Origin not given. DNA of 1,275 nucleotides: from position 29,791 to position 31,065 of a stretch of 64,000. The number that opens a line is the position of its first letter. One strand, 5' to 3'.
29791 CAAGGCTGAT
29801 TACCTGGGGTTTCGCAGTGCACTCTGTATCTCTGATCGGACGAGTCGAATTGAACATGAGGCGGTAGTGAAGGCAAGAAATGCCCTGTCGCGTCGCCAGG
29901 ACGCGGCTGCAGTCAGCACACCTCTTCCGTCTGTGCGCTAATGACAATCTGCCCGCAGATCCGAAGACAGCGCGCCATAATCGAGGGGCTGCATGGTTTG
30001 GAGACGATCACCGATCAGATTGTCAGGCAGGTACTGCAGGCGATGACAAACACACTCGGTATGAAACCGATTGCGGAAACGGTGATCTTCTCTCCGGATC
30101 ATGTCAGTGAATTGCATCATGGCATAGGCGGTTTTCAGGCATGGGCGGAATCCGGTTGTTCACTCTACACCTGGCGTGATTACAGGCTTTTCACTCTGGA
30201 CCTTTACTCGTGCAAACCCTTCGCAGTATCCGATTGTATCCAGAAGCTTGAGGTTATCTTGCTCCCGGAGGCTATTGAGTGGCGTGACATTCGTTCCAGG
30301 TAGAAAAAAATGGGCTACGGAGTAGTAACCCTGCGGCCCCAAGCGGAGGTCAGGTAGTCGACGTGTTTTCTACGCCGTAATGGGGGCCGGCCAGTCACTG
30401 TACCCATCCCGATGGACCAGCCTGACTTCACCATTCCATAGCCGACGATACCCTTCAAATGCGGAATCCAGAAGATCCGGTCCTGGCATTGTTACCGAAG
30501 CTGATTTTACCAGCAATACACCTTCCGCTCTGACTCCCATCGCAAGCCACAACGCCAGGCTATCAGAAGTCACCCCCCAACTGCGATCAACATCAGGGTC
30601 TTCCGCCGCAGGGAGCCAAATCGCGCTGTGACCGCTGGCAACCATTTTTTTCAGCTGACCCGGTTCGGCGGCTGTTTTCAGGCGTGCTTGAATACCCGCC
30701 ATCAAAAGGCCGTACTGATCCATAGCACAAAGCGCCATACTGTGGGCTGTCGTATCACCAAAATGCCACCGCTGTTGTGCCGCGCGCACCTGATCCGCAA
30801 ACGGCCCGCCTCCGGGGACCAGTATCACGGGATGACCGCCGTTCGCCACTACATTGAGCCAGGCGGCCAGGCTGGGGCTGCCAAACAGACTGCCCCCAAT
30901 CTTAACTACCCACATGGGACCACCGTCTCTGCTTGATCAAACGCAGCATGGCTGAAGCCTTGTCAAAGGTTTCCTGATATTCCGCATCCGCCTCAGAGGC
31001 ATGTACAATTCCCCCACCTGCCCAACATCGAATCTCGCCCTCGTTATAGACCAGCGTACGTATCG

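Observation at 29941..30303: An AdoMetDC-fold (pyruvoyl) decarboxylase homologue is translationally coupled to mfnB inside the methanofuran gene set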

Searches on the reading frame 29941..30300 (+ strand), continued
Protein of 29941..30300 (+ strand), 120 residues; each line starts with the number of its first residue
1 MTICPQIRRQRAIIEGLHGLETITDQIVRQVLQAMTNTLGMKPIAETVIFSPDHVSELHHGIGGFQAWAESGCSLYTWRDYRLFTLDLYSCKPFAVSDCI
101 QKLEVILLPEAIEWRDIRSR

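Call 44: find_encoding_contigs(protein=P0234, flank=8000, max_places=2)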
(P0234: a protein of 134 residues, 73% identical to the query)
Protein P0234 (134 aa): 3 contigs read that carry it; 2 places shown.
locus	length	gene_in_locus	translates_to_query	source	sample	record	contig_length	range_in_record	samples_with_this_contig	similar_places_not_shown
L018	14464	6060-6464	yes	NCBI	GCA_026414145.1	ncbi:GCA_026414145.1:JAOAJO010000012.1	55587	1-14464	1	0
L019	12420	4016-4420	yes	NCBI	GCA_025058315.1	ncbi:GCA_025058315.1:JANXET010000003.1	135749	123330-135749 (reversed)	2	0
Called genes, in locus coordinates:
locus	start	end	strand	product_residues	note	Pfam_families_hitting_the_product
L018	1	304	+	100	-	?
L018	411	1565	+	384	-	PF22025:ThiI_fer, PF02926:THUMP, PF02568:ThiI, PF06508:QueC (faint)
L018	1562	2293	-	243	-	PF00977:His_biosynth, PF05690:ThiG (faint)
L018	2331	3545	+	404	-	PF18301:preATP-grasp_3, PF02655:ATP-grasp_3, PF02786:CPSase_L_D2 (weak), PF08443:RimK (faint), PF07478:Dala_Dala_lig_C (faint)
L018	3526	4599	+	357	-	PF01968:Hydantoinase_A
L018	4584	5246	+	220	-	PF00696:AA_kinase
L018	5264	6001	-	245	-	PF04476:4HFCP_synth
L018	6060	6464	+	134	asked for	PF02675:AdoMet_dc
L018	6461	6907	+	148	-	PF01398:JAB (faint), PF14464:Prok-JAB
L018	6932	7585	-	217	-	PF02732:ERCC4, PF12826:HHH_2, PF14520:HHH_5, PF00633:HHH (weak)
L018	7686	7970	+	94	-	PF22277:EncFtn-like, PF02915:Rubrerythrin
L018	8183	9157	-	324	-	PF19220:Rod_CreS (faint)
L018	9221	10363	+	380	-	PF13506:Glyco_transf_21, PF00535:Glycos_transf_2, PF13641:Glyco_tranf_2_3, PF13632:Glyco_trans_2_3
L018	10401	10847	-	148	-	PF01741:MscL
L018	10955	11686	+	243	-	PF00005:ABC_tran, PF13304:AAA_21 (weak)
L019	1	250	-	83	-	PF00977:His_biosynth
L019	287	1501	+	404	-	PF18301:preATP-grasp_3, PF02655:ATP-grasp_3, PF02786:CPSase_L_D2 (weak), PF08443:RimK (faint), PF07478:Dala_Dala_lig_C (faint)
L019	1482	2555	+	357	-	PF01968:Hydantoinase_A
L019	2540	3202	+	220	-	PF00696:AA_kinase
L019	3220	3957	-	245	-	PF04476:4HFCP_synth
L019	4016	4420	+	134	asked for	PF02675:AdoMet_dc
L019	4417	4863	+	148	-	PF01398:JAB (faint), PF14464:Prok-JAB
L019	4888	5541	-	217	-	PF02732:ERCC4, PF12826:HHH_2, PF14520:HHH_5, PF00633:HHH (weak)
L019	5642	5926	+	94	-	PF22277:EncFtn-like, PF02915:Rubrerythrin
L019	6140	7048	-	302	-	-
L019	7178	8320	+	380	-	PF13506:Glyco_transf_21, PF00535:Glycos_transf_2, PF13641:Glyco_tranf_2_3, PF13632:Glyco_trans_2_3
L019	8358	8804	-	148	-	PF01741:MscL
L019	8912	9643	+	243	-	PF00005:ABC_tran, PF13304:AAA_21 (weak)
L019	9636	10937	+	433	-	PF12679:ABC2_membrane_2, PF12698:ABC2_membrane_3, PF01061:ABC2_membrane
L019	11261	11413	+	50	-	-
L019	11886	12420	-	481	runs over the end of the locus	PF05625:PAXNEB (faint), PF06745:ATPase, PF13481:AAA_25 (weak), PF23442:DUF7125 (weak), PF20440:GvpD_bR2 (weak)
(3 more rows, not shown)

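Call 46: find_encoding_contigs(protein=P0204, flank=6000, max_places=2)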
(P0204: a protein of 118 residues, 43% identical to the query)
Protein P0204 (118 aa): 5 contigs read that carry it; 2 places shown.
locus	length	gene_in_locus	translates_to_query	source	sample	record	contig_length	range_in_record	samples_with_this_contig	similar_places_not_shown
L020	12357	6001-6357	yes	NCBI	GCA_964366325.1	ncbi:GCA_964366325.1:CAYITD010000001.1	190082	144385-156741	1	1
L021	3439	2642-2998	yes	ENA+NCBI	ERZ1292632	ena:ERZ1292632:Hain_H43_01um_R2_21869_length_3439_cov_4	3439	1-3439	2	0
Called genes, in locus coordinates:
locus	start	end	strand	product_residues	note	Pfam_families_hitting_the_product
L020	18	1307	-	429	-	PF02403:Seryl_tRNA_N, PF00587:tRNA-synt_2b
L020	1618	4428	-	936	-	PF00133:tRNA-synt_1, PF09334:tRNA-synt_1g (faint), PF08264:Anticodon_1, PF19302:DUF5915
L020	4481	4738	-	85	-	-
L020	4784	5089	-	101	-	-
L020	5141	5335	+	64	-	-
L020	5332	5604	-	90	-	PF01329:Pterin_4a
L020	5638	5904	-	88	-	-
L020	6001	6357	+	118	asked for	PF02675:AdoMet_dc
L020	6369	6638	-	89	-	-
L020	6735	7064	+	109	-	-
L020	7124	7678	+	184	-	-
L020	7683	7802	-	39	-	-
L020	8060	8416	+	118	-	PF01920:Prefoldin_2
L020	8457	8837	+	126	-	PF04472:SepF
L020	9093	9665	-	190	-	-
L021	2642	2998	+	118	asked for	PF02675:AdoMet_dc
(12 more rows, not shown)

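Call 47: find_encoding_contigs(protein=P0221, flank=6000, max_places=2)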
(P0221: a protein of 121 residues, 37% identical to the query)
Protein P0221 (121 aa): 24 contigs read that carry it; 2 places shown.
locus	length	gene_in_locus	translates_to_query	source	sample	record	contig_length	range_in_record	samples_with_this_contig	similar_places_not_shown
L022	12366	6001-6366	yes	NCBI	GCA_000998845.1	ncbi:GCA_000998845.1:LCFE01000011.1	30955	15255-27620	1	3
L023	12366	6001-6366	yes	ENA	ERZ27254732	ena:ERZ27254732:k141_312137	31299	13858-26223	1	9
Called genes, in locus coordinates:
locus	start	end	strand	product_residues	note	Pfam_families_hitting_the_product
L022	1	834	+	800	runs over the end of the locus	PF00317:Ribonuc_red_lgN, PF02867:Ribonuc_red_lgC, PF12637:TSCPD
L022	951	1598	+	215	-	-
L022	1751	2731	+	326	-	PF03054:tRNA_Me_trans, PF20259:tRNA_Me_trans_M, PF20258:tRNA_Me_trans_C (weak)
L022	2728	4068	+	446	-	PF01071:GARS_A, PF02843:GARS_C (weak)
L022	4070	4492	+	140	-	-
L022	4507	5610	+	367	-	PF00162:PGK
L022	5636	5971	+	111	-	PF02675:AdoMet_dc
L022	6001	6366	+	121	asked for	PF02675:AdoMet_dc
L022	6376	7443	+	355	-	PF00089:Trypsin, PF13365:Trypsin_2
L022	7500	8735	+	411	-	PF00232:Glyco_hydro_1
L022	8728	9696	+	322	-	-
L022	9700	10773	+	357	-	-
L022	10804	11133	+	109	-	PF00480:ROK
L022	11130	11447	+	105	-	PF00480:ROK (weak)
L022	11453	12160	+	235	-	PF00005:ABC_tran, PF13304:AAA_21 (weak)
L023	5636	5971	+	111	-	PF02675:AdoMet_dc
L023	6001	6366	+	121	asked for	PF02675:AdoMet_dc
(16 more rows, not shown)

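Call 55: find_encoding_contigs(protein=P0034, flank=8000, max_places=1)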
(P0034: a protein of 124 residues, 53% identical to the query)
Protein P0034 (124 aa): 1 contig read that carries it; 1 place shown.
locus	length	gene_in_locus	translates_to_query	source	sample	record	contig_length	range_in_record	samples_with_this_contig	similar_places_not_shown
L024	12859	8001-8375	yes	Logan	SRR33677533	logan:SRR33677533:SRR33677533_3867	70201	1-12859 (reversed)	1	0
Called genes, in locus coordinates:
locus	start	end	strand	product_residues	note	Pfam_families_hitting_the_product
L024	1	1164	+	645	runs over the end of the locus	PF26965:MimR_N, PF01590:GAF, PF00158:Sigma54_activat, PF14532:Sigma54_activ_2, PF07728:AAA_5 (weak), PF25601:AAA_lid_14, PF02954:HTH_8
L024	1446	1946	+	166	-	PF01242:PTPS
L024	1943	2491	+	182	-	PF02441:Flavoprotein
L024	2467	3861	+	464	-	PF20123:DUF6513, PF14251:PterinBD-DUF4346 (faint)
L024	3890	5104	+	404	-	-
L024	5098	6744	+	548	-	PF07969:Amidohydro_3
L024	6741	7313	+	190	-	PF04289:DUF447_N, PF20766:DUF447_C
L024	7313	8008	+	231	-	PF04476:4HFCP_synth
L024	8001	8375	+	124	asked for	PF02675:AdoMet_dc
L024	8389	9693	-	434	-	PF02812:ELFV_dehydrog_N, PF00208:ELFV_dehydrog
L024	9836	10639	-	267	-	PF01113:DapB_N, PF03435:Sacchrp_dh_NADP (faint), PF05173:DapB_C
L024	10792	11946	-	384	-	PF00226:DnaJ, PF01556:DnaJ_C, PF00684:DnaJ_CXXCXGXG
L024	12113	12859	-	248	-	?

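Call 56: find_encoding_contigs(protein=P0310, flank=8000, max_places=1)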
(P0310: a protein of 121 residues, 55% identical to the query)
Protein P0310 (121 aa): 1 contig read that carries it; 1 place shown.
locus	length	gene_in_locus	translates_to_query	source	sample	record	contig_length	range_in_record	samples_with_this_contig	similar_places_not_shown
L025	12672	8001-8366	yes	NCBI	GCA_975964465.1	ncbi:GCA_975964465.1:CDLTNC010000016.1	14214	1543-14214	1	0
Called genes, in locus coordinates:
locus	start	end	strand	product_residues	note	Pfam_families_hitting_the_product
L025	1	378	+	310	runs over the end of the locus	PF04072:LCM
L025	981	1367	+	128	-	PF02627:CMD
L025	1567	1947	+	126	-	-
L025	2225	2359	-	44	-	-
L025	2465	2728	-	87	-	PF08734:GYD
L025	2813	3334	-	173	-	PF12641:Flavodoxin_3, PF12724:Flavodoxin_5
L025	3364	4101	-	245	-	PF00977:His_biosynth, PF05690:ThiG (faint)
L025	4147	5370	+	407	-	PF18301:preATP-grasp_3, PF14397:ATPgrasp_ST (faint), PF01071:GARS_A (weak), PF02655:ATP-grasp_3, PF02786:CPSase_L_D2 (weak), PF08443:RimK (weak), PF07478:Dala_Dala_lig_C (weak)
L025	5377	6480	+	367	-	PF01968:Hydantoinase_A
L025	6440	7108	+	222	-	PF00696:AA_kinase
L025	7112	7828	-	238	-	PF04476:4HFCP_synth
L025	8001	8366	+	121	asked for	PF02675:AdoMet_dc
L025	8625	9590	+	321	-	-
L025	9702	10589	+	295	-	-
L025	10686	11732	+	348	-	-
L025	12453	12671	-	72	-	?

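Call 64: find_related_loci(query=A3, collection=metagenome_contigs, flank=10000)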
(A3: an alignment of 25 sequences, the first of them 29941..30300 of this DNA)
Query A3 (120 aa) in metagenome_contigs; peptide patterns used: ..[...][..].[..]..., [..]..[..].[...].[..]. (x = any residue, [..] = any of these).
164 stretches matched a pattern; 84 encode a relative of the query (tblastn E <= 1e-3); the best 80 are kept; 79 distinct loci.
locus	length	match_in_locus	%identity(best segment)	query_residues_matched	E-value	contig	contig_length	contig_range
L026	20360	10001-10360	77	1-120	7e-61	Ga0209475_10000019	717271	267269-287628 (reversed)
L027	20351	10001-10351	71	1-117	9e-56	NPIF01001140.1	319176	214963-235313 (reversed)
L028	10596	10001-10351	69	1-117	7e-54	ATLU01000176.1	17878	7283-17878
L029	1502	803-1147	59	1-115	8e-47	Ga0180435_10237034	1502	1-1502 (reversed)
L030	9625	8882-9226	60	1-115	1e-45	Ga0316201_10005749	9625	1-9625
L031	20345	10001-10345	57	3-117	2e-42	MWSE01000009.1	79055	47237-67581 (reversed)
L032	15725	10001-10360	74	1-120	2e-59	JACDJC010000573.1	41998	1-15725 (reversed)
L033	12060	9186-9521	49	5-117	3e-34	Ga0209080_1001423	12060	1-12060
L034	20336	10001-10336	49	5-117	7e-34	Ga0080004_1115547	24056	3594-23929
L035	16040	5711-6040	44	5-114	6e-32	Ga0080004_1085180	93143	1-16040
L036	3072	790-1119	44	5-114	4e-32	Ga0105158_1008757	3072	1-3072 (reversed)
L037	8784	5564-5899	46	5-117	5e-32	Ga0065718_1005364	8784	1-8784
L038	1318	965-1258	46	2-99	4e-32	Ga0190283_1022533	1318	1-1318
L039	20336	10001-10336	44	5-117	2e-31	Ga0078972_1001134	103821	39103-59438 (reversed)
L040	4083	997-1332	42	5-117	5e-30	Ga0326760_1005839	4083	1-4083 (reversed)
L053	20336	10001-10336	42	5-117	3e-29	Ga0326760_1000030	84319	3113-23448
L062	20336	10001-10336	40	5-117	7e-28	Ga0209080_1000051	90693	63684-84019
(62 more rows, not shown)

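Call 68: search_protein_families(library=pfam, proteins=[L053:4572-5702:+, L053:5709-6491:+, L053:8141-8734:-, L053:9986-10348:+, L053:10478-10915:+, L053:10945-11427:-, L053:12407-13090:-, L053:13105-14079:-, L053:14095-14817:-, L053:14814-15518:-], max_evalue=0.0001)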
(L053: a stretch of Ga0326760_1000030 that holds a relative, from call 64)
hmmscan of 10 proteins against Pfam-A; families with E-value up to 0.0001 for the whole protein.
L053:4572-5702:+ (376 aa): 1 family
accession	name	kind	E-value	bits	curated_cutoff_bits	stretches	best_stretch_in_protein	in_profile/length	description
PF01144.29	CoA_trans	-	1.6e-39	136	23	1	76-295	2-216/217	Coenzyme A transferase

L053:5709-6491:+ (260 aa): 1 family
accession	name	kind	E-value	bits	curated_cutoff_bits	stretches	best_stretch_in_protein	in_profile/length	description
PF01144.29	CoA_trans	-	1.3e-33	116.7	23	1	12-223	1-217/217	Coenzyme A transferase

L053:8141-8734:- (197 aa): 1 family
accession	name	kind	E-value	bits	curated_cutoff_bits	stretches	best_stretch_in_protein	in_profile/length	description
PF03692.20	CxxCxxCC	-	1.6e-07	32.3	23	1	6-101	2-72/85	Putative zinc- or iron-chelating domain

L053:9986-10348:+ (120 aa): 1 family
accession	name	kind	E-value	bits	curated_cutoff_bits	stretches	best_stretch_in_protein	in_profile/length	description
PF02675.21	AdoMet_dc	-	6.8e-12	46.1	25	1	24-117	16-104/107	S-adenosylmethionine decarboxylase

L053:10478-10915:+ (145 aa): 3 families
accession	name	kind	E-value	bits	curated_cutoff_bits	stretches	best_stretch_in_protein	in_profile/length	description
PF05014.21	Nuc_deoxyrib_tr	-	4.6e-11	43.3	28.8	1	7-112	1-102/117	Nucleoside 2-deoxyribosyltransferase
PF15891.11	Nuc_deoxyri_tr2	-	3.1e-08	34.3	30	1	6-107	3-102/105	Nucleoside 2-deoxyribosyltransferase like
PF14359.12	DUF4406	-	1e-05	26.3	22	1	6-104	2-90/91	Domain of unknown function (DUF4406)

L053:10945-11427:- (160 aa): 2 families
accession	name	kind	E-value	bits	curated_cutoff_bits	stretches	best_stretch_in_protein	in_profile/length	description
PF05942.16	PaREP1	-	1.3e-30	106.1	24.4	1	50-153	2-115/115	Archaeal PaREP1/PaREP8 family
PF05168.19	HEPN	-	3.1e-06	27.8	22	1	48-158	2-116/117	HEPN domain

L053:12407-13090:- (227 aa): 1 family
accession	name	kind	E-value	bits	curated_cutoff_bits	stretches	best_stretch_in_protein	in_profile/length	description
PF01902.24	Diphthami_syn_2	-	2e-58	197.9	23.2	1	3-220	2-216/219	Diphthamide synthase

L053:13105-14079:- (324 aa): 1 family
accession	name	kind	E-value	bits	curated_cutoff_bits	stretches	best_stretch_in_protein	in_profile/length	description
PF00733.27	Asn_synthase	-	4.1e-48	165.3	21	2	15-156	1-146/354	Asparagine synthase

L053:14095-14817:- (240 aa): 1 family
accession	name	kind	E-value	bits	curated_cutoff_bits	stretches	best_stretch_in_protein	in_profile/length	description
PF00590.25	TP_methylase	-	1.4e-37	130.1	27.8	1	7-205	2-211/212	Tetrapyrrole (Corrin/Porphyrin) Methylases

L053:14814-15518:- (234 aa): 1 family
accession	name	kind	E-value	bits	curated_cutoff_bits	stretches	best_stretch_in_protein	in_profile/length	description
PF00590.25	TP_methylase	-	2.4e-41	142.5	27.8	1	14-213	1-211/212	Tetrapyrrole (Corrin/Porphyrin) Methylases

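Call 69: search_protein_families(library=pfam, proteins=[L062:4000-5271:+, L062:5332-6273:+, L062:7393-8334:+, L062:8298-9881:-, L062:9986-10351:+, L062:10348-11061:-, L062:11068-11604:-, L062:11567-12112:-, L062:12636-13619:+, L062:13755-14900:+], max_evalue=0.0001)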
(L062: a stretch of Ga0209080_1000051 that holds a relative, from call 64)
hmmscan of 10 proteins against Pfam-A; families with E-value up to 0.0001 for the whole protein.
L062:4000-5271:+ (423 aa): 2 families
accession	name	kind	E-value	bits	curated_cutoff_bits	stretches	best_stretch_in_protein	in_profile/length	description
PF13360.13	PQQ_2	-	3.7e-12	46.9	27.6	1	206-277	4-64/233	Outer membrane protein assembly factor BamB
PF13570.13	Beta-prop_ACSF4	-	7.4e-11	42.4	133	1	36-227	69-257/329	Beta-alanine-activating enzyme, beta-propeller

L062:5332-6273:+ (313 aa): 1 family
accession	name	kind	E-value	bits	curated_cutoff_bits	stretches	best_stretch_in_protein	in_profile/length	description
PF06966.17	DUF1295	-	4.4e-09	36.6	20.4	1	179-258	155-235/235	Protein of unknown function (DUF1295)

L062:7393-8334:+ (313 aa): 2 families
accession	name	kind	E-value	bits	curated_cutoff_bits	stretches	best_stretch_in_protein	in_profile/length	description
PF04055.27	Radical_SAM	-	1.5e-12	48.5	29.5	1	25-187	2-164/166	Radical SAM superfamily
PF08902.16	DUF1848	-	5e-05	23.7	30.5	0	13-38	236-261/262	Domain of unknown function (DUF1848)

L062:8298-9881:- (527 aa): 2 families
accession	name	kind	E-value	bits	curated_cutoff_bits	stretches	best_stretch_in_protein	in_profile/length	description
PF04055.27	Radical_SAM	-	2e-08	35.1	29.5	1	220-402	1-165/166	Radical SAM superfamily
PF02310.24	B12-binding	-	2.1e-06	28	32.1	1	131-180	69-116/121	B12 binding domain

L062:9986-10351:+ (121 aa): 1 family
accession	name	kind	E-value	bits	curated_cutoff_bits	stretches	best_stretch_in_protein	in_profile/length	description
PF02675.21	AdoMet_dc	-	2.2e-12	47.7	25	1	24-113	16-100/107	S-adenosylmethionine decarboxylase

L062:10348-11061:- (237 aa): 1 family
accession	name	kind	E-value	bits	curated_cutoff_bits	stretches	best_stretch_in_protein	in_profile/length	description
PF13091.12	PLDc_2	-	3e-14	53.4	27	1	100-231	3-132/132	PLD-like domain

L062:11068-11604:- (178 aa): 1 family
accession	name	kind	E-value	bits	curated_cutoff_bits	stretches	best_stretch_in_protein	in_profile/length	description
PF01994.21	Trm56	-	3.5e-49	166.1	25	1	55-172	1-118/119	tRNA ribose 2'-O-methyltransferase, aTrm56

L062:11567-12112:- (181 aa): 3 families
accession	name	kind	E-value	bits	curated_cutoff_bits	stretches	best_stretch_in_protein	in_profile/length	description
PF01381.28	HTH_3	-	4.1e-13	49.6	23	1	81-133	1-53/55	Helix-turn-helix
PF13560.12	HTH_31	-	1.5e-07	32.1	27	1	77-129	2-55/64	Helix-turn-helix domain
PF24250.1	HVO_2718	-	3.8e-05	24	30.3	0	4-58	18-70/173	Transcription regulator HVO_2718-like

L062:12636-13619:+ (327 aa): 1 family
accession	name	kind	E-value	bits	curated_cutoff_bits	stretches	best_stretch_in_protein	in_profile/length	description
PF00795.27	CN_hydrolase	-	7.8e-35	120.9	23.2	1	6-233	2-250/256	Carbon-nitrogen hydrolase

L062:13755-14900:+ (381 aa): 2 families
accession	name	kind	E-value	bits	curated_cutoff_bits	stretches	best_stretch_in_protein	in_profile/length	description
PF04055.27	Radical_SAM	-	1.3e-19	71.4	29.5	1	23-191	4-165/166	Radical SAM superfamily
PF13186.11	SPASM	-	1.2e-14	54.8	21.5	1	270-328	5-66/67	Iron-sulfur cluster-binding domain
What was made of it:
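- Tried and rejected: L053 and L062 have unrelated neighbours: CoA transferase, diphthamide synthase and radical-SAM genes (calls 68, 69).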

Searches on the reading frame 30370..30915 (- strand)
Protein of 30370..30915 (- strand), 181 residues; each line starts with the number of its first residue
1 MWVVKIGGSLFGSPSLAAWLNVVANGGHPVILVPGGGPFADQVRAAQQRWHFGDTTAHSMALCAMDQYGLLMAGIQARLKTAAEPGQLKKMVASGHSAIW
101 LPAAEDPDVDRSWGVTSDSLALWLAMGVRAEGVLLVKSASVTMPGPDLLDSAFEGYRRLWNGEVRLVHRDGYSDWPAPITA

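Call 3: search_protein_families(library=pfam, proteins=[window:30370-30915:-], max_evalue=0.01)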
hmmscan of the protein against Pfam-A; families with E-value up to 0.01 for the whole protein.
window:30370-30915:- (181 aa): 1 family
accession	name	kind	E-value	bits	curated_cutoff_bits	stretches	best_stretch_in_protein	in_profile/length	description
PF00696.33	AA_kinase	-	1.1e-10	42.1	24.9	1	2-138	3-174/234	Amino acid kinase family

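Call 4: search_protein_families(library=ncbifam, proteins=[window:30370-30915:-], max_evalue=0.01)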
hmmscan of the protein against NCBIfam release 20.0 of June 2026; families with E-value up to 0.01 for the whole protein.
window:30370-30915:- (181 aa): 2 families
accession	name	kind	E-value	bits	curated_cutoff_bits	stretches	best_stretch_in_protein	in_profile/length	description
NF040622.1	MfnE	equivalog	5.3e-19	68.7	300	1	1-135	1-139/211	[5-(aminomethyl)furan-3-yl]methyl phosphate kinase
TIGR00761.1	argB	equivalog_domain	0.0076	15.8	151.3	0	1-47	1-49/231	acetylglutamate kinase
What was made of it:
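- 30370..30915 (-): mfnE-like kinase, convergent with the AdoMetDC-fold gene. NF040622 MfnE is the best hit; PF00696 also matches (calls 3, 4).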
